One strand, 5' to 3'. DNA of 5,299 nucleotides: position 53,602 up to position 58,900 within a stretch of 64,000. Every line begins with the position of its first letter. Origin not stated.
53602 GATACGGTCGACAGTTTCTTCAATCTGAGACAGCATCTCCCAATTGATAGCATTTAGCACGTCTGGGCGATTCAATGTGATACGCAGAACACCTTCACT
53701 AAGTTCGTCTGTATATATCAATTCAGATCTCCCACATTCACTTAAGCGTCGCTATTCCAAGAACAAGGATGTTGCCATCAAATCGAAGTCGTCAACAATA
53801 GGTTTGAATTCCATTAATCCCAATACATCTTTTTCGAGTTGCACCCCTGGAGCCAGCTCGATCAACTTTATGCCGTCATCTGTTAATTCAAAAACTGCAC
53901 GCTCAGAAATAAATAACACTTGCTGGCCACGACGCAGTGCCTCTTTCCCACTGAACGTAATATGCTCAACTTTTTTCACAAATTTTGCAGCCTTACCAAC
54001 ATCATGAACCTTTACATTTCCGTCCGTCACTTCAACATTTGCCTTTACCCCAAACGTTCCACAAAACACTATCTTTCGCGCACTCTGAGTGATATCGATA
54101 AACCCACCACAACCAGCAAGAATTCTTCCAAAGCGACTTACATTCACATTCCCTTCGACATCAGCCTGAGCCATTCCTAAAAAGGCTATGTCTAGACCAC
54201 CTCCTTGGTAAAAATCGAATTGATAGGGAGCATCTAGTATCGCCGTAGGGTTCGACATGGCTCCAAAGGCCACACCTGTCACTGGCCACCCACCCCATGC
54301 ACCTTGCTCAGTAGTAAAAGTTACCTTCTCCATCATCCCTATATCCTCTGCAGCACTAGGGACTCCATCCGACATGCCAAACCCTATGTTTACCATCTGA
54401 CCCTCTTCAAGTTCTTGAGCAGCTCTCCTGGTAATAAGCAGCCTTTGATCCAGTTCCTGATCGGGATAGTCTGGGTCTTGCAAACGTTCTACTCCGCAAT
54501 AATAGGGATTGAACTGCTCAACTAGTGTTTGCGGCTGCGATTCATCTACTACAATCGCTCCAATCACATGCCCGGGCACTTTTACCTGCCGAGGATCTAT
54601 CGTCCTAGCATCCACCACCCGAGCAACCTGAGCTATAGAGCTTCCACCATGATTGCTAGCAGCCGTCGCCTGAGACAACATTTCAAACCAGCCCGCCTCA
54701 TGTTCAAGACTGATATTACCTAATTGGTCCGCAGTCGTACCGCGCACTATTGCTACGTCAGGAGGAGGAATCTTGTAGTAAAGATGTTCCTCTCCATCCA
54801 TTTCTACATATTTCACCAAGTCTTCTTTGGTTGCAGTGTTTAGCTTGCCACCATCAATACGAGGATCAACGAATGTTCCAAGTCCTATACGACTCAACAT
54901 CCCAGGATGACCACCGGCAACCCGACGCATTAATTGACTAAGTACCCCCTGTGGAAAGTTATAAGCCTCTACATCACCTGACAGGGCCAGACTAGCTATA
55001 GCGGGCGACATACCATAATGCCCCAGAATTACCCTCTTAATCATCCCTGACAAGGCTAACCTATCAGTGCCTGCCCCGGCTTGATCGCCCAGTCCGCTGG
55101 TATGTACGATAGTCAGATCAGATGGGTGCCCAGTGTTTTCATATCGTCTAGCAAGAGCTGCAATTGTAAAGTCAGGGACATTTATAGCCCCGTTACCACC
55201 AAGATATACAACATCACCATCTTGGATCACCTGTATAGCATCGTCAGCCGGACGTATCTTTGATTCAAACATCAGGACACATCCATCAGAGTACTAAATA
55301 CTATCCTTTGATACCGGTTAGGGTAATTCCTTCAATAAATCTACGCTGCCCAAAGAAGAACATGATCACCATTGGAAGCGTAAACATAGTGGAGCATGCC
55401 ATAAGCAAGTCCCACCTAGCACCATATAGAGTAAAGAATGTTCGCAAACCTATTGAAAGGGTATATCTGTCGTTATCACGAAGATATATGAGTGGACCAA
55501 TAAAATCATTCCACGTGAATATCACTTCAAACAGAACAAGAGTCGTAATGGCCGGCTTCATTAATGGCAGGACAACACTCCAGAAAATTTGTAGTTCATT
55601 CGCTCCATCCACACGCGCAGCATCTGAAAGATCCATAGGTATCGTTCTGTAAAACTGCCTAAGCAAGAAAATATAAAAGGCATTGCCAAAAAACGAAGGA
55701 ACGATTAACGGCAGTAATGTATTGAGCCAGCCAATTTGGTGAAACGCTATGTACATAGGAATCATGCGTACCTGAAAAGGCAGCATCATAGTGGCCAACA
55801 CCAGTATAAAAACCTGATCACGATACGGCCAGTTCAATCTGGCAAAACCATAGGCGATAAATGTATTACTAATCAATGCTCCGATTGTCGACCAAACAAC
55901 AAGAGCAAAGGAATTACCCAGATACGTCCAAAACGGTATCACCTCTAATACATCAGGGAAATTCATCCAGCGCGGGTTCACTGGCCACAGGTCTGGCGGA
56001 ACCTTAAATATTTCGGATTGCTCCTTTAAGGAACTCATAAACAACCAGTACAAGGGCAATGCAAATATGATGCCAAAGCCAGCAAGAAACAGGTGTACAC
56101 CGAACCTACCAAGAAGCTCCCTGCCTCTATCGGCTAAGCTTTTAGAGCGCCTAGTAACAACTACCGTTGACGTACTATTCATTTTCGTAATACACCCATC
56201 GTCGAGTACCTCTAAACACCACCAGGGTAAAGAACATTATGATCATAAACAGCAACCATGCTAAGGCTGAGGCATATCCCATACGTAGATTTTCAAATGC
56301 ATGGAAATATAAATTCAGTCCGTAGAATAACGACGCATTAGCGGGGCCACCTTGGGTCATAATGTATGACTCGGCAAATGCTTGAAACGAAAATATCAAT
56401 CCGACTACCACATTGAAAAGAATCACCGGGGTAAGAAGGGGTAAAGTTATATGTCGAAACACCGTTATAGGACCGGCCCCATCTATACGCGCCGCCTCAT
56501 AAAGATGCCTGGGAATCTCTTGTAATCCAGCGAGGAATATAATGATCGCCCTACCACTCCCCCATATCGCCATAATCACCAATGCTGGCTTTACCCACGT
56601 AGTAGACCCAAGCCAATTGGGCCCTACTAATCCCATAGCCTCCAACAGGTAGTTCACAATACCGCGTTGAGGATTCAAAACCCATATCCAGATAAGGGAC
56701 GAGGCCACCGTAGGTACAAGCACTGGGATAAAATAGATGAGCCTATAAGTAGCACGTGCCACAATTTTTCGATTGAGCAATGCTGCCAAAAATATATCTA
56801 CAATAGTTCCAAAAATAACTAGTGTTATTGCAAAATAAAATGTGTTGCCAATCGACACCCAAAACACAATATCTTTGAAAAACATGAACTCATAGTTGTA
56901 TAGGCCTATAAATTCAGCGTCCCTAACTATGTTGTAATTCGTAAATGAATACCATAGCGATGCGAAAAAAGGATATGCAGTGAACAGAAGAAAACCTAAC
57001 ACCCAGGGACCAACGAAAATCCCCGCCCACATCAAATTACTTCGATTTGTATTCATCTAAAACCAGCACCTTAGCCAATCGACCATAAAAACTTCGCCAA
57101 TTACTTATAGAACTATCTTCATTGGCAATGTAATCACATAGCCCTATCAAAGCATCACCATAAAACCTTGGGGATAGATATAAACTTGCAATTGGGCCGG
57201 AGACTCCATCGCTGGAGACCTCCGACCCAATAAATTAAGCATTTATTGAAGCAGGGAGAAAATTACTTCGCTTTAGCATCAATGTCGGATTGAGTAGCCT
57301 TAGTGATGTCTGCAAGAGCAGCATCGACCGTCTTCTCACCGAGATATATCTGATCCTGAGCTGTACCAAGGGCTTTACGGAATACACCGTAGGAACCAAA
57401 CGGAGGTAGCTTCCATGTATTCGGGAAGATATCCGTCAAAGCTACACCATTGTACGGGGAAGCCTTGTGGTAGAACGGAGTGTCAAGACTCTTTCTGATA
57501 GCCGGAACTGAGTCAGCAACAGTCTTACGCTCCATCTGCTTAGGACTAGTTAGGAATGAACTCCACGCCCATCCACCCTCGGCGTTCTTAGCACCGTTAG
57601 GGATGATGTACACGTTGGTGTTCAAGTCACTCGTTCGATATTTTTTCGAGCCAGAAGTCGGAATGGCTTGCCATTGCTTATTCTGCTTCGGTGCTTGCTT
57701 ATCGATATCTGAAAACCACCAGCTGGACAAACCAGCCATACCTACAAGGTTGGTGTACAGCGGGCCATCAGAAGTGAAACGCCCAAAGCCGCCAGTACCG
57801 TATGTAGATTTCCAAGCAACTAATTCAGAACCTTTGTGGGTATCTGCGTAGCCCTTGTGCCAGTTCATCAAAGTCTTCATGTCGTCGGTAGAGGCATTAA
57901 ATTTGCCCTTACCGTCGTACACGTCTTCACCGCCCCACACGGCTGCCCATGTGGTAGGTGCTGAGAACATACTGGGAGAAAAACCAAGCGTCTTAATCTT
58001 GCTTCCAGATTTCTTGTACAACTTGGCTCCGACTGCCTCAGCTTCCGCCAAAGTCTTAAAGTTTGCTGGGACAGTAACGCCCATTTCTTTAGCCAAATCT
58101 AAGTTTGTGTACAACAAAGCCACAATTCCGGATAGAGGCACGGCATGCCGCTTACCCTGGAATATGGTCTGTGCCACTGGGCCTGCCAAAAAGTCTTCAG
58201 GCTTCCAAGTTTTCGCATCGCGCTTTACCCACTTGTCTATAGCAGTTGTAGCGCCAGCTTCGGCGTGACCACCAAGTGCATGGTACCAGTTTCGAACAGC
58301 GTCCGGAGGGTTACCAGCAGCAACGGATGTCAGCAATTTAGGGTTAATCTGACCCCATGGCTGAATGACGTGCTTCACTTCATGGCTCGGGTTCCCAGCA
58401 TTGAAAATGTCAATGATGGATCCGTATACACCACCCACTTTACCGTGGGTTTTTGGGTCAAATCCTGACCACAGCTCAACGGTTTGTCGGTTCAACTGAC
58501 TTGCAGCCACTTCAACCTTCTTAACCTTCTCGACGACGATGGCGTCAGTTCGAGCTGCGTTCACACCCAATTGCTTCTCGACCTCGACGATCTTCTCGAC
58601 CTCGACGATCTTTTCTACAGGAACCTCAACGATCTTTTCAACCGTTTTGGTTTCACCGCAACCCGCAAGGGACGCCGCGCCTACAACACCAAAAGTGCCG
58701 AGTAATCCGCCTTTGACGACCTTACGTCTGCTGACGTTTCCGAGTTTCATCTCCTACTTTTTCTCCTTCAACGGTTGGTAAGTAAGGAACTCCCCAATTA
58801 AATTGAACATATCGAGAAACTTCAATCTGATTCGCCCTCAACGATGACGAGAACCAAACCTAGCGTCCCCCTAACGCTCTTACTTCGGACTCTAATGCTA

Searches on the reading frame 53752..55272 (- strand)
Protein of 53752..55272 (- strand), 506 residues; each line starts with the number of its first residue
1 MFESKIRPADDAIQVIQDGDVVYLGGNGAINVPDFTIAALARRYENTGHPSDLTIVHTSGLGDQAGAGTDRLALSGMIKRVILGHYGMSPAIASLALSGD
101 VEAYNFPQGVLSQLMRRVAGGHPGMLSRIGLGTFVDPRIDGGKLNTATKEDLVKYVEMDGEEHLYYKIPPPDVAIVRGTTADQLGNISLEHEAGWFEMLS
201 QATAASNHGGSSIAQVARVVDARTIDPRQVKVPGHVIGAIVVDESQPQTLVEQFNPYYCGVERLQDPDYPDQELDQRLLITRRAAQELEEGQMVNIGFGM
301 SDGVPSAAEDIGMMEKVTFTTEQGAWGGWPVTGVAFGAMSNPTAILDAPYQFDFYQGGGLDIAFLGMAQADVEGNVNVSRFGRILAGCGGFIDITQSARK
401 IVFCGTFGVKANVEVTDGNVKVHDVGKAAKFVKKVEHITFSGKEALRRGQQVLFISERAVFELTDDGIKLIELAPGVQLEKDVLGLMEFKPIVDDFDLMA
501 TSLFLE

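Call 80: search_protein_families(library=pfam, proteins=[window:53752-55272:-], max_evalue=0.00001)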
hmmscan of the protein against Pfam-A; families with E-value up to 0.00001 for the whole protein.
window:53752-55272:- (506 aa): 1 family
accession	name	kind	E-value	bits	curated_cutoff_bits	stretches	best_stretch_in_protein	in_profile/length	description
PF01144.29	CoA_trans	-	1.4e-38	132.9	23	1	9-242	4-216/217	Coenzyme A transferase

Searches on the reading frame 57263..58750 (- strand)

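Call 80: search_protein_families(library=pfam, proteins=[window:57263-58750:-], max_evalue=0.00001)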
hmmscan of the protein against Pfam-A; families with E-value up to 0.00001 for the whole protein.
window:57263-58750:- (495 aa): 2 families
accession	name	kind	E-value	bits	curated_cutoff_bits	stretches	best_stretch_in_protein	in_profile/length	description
PF01547.30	SBP_bac_1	-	3e-19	70.6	26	1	116-406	17-306/307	Bacterial extracellular solute-binding protein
PF13416.11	SBP_bac_8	-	8e-16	59.1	27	1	112-428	2-272/279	Bacterial extracellular solute-binding protein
